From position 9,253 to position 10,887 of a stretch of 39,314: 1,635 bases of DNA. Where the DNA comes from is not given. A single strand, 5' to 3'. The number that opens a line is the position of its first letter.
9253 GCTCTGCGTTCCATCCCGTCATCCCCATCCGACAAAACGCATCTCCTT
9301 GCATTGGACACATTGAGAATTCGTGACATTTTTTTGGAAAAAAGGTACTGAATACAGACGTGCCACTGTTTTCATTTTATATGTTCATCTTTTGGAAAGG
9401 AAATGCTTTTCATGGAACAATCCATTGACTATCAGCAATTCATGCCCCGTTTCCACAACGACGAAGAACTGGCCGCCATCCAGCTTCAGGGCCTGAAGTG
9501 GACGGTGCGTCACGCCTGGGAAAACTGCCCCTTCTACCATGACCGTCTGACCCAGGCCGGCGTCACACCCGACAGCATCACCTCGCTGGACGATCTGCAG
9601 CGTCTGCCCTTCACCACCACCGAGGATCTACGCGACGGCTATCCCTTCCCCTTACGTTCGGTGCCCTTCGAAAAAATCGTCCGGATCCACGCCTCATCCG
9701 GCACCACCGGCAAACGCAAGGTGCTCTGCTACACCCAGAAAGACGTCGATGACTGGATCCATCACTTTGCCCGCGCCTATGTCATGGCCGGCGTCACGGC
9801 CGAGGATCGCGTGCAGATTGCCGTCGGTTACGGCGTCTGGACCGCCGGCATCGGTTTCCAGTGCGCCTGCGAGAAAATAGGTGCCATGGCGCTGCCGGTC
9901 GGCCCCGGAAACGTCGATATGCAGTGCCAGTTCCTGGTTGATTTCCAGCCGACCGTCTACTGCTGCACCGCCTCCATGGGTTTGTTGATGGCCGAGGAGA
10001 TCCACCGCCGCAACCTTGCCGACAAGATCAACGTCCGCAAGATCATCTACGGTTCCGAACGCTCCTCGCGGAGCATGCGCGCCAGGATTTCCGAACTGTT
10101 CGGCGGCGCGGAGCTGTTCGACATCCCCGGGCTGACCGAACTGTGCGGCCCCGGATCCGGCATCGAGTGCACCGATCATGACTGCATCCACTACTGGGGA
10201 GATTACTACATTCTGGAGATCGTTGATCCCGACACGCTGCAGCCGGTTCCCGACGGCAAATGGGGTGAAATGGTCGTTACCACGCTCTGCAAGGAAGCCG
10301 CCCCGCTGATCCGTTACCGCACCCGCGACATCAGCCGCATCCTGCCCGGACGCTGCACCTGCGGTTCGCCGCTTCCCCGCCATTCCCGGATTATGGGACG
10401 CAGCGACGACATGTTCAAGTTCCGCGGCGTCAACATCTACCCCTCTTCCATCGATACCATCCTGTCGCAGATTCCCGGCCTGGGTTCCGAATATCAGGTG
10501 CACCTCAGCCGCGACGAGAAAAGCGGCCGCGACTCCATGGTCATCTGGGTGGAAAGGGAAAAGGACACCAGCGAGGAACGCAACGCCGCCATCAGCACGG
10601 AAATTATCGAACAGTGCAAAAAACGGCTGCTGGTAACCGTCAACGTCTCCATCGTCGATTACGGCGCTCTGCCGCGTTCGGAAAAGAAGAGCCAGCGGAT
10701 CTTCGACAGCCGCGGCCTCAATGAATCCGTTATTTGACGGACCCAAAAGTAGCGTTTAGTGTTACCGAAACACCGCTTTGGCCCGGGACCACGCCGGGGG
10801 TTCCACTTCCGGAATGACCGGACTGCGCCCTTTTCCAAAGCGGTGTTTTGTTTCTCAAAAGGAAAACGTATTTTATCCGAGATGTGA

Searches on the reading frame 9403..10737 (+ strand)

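Call 60: search_protein_families(library=ncbifam, proteins=[window:9403-10737:+], max_evalue=1e-10)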
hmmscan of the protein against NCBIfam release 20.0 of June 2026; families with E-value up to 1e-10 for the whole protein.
window:9403-10737:+ (444 aa): 6 families
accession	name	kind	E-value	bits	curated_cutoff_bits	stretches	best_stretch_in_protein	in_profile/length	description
TIGR02155.1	PA_CoA_ligase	equivalog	1.3e-117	392.9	646.3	1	20-437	5-422/422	phenylacetate--CoA ligase PaaK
NF041878.1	paak_haloarch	equivalog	1.9e-111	372.7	700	1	19-437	9-427/427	phenylacetate--CoA ligase PaaK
NF045666.1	DVU1553_fam_AMP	equivalog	6.7e-60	202.9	300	1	18-333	18-330/331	DVU_1553 family AMP-dependent CoA ligase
NF053551.1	FlxY_rubin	equivalog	2.6e-53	181.3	520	1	18-426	4-408/424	flexirubin biosynthesis putative acyl-CoA ligase FlxY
TIGR03335.1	F390_ftsA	equivalog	8.2e-38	130.2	458.7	1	21-402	12-398/445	coenzyme F390 synthetase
NF041217.1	BagE_FevW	exception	6.7e-34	117.6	800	1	20-429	10-398/424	bagremycin/ferroverdin synthetase BagE/FevW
